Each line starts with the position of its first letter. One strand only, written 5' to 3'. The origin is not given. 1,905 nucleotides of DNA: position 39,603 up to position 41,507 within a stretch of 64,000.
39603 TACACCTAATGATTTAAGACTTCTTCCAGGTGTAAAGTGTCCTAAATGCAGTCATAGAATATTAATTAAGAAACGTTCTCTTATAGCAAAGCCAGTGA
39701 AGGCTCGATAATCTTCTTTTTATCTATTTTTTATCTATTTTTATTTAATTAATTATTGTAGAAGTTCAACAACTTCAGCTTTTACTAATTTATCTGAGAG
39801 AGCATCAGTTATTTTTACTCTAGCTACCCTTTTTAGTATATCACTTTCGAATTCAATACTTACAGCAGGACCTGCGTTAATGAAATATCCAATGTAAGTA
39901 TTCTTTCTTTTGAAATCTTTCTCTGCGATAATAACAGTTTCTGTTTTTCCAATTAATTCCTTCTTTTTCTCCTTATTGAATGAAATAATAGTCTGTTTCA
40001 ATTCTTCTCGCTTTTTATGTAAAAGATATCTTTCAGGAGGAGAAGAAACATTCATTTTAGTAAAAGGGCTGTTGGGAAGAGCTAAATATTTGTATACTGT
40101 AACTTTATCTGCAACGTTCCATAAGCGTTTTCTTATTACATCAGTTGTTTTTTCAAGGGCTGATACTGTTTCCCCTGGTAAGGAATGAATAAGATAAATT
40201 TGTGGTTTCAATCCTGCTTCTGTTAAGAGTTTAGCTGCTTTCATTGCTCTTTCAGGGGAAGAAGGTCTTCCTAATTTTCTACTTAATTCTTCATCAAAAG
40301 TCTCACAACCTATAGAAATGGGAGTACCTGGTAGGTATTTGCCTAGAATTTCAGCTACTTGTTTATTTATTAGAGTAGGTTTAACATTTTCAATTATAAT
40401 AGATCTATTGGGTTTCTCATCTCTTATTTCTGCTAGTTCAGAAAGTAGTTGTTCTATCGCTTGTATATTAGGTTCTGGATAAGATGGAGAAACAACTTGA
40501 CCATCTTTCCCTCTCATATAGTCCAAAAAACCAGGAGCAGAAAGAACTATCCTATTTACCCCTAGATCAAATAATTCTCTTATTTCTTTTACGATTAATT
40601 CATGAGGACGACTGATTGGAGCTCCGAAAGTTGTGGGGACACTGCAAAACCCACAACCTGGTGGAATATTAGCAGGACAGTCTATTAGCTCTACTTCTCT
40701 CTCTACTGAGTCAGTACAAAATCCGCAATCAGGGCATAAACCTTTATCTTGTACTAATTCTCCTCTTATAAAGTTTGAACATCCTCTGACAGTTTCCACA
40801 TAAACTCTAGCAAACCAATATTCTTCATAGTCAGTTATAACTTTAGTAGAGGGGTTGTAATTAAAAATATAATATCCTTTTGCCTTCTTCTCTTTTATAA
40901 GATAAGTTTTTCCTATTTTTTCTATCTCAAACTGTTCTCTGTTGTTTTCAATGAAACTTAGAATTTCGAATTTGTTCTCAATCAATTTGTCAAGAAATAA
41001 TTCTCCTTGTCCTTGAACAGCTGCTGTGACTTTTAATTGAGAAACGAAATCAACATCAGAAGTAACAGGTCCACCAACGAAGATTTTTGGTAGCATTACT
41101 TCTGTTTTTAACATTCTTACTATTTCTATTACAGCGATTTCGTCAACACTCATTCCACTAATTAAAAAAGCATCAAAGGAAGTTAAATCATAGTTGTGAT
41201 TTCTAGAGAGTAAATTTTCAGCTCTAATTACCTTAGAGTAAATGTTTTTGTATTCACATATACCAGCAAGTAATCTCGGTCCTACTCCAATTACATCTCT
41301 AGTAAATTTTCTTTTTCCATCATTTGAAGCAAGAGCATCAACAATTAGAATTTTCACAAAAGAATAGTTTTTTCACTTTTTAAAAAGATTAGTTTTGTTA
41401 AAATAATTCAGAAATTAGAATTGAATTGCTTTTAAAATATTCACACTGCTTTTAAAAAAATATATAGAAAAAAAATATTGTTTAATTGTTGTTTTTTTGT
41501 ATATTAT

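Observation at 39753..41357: MiaB-like TRAM-domain protein that lacks the canonical radical-SAM CxxxCxxC motif but has two C…CGFC clusters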

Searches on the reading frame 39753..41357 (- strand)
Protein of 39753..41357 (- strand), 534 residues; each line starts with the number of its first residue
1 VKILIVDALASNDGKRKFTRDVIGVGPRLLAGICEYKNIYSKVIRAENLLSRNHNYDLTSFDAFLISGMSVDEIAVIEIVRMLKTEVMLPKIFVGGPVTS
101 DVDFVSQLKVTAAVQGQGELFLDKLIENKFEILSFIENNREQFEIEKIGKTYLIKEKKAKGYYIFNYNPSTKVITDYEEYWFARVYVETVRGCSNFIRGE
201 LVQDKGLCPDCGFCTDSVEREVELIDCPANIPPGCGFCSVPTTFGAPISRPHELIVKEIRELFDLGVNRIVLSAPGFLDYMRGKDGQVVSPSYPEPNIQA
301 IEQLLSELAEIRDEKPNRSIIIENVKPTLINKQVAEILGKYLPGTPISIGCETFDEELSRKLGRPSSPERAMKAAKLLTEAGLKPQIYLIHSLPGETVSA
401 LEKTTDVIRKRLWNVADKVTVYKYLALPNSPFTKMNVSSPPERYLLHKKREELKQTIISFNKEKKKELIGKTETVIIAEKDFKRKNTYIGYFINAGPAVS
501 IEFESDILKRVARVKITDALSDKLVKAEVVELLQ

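Call 3: search_protein_families(library=pfam, proteins=[window:39753-41357:-], max_evalue=1)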
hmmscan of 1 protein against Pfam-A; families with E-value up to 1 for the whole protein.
window:39753-41357:- (534 aa): 3 families
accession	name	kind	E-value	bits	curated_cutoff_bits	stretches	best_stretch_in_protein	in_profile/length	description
PF04055.27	Radical_SAM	-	1.2e-17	65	29.5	1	234-406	10-164/166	Radical SAM superfamily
PF01938.26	TRAM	-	0.0061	16.8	21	1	468-528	3-59/61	TRAM domain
PF02310.24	B12-binding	-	0.066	13.5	32.1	1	61-123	52-118/121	B12 binding domain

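Call 4: search_protein_families(library=ncbifam, proteins=[window:39753-41357:-], max_evalue=1)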
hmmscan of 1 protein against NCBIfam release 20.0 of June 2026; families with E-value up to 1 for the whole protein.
window:39753-41357:- (534 aa): 15 families
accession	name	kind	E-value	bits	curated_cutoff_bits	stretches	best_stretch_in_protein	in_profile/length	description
TIGR04013.1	B12_SAM_MJ_1487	hypoth_equivalog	4.5e-26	91.6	251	2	232-442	161-363/382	TIGR04013 family B12-binding domain/radical SAM domain-containing protein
TIGR04014.1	B12_SAM_MJ_0865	equivalog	1.8e-19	69.8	360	2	233-453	171-375/434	methyl-coenzyme M reductase glutamine C-methyltransferase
TIGR00089.1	TIGR00089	subfamily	1.9e-17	63.2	251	1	235-524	153-427/429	MiaB/RimO family radical SAM methylthiotransferase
TIGR01574.1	miaB-methiolase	equivalog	5.9e-15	55.2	355.3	1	235-529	158-436/437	tRNA (N6-isopentenyl adenosine(37)-C2)-methylthiotransferase MiaB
TIGR01125.1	TIGR01125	equivalog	6.1e-12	45.3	356.95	1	234-500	149-400/432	30S ribosomal protein S12 methylthiotransferase RimO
TIGR01579.1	MiaB-like-C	equivalog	4.2e-08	32.9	357.05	1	234-488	152-391/416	tRNA (N(6)-L-threonylcarbamoyladenosine(37)-C(2))-methylthiotransferase MtaB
TIGR01578.1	MiaB-like-B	hypoth_equivalog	2.4e-07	29.9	314.7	2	235-274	147-186/421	tRNA (N(6)-L-threonylcarbamoyladenosine(37)-C(2))-methylthiotransferase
TIGR04479.1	bcpD_PhpK_rSAM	subfamily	6.1e-06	24.9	600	2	232-271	251-291/504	PhpK family radical SAM P-methyltransferase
TIGR00539.1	hemN_rel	equivalog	6.6e-06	25.5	205.4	1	299-444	68-209/361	radical SAM family heme chaperone HemW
TIGR03994.1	rSAM_HemZ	equivalog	4.7e-05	22.7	321.4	1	299-422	154-274/401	coproporphyrinogen dehydrogenase HemZ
TIGR04107.1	rSAM_HutW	equivalog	0.00057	18.8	400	1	347-436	155-242/419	heme anaerobic degradation radical SAM methyltransferase ChuW/HutW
NF006067.1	PRK08208.1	equivalog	0.0052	15.8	380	1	299-404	105-210/427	STM4012 family radical SAM protein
NF033712.0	B12_rSAM_KedN5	subfamily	0.024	12.9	700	1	374-434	333-389/624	KedN5 family methylcobalamin-dependent radical SAM C-methyltransferase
TIGR01211.1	ELP3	subfamily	0.028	12.9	350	1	326-423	200-296/522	tRNA uridine(34) 5-carboxymethylaminomethyl modification radical SAM/GNAT enzyme Elp3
TIGR04470.1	rSAM_mob_pairB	equivalog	0.038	13.4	410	1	324-397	109-180/285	radical SAM mobile pair protein B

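Call 5: search_solved_structures(query=window:39753-41357:-, max_evalue=10, show_alignments=3)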
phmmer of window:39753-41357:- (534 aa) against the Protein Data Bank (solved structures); distinct sequences matched with E-value up to 10: 6.
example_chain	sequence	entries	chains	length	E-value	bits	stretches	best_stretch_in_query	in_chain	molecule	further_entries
9ccb_A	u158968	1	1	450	3.1e-10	42.8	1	225-407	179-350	Radical SAM core domain-containing protein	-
6iad_A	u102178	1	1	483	0.005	19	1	310-431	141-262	Histone acetyltransferase, ELP3 family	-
6iaz_A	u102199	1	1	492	0.0051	18.9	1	310-431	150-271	Histone acetyltransferase, ELP3 family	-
6ia8_A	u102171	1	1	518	0.0055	18.8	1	310-430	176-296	Histone acetyltransferase, ELP3 family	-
2qgq_A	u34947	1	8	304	0.047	15.8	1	231-280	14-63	Protein TM_1862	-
4jc0_A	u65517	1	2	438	0.058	15.5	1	223-280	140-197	Ribosomal protein S12 methylthiotransferase RimO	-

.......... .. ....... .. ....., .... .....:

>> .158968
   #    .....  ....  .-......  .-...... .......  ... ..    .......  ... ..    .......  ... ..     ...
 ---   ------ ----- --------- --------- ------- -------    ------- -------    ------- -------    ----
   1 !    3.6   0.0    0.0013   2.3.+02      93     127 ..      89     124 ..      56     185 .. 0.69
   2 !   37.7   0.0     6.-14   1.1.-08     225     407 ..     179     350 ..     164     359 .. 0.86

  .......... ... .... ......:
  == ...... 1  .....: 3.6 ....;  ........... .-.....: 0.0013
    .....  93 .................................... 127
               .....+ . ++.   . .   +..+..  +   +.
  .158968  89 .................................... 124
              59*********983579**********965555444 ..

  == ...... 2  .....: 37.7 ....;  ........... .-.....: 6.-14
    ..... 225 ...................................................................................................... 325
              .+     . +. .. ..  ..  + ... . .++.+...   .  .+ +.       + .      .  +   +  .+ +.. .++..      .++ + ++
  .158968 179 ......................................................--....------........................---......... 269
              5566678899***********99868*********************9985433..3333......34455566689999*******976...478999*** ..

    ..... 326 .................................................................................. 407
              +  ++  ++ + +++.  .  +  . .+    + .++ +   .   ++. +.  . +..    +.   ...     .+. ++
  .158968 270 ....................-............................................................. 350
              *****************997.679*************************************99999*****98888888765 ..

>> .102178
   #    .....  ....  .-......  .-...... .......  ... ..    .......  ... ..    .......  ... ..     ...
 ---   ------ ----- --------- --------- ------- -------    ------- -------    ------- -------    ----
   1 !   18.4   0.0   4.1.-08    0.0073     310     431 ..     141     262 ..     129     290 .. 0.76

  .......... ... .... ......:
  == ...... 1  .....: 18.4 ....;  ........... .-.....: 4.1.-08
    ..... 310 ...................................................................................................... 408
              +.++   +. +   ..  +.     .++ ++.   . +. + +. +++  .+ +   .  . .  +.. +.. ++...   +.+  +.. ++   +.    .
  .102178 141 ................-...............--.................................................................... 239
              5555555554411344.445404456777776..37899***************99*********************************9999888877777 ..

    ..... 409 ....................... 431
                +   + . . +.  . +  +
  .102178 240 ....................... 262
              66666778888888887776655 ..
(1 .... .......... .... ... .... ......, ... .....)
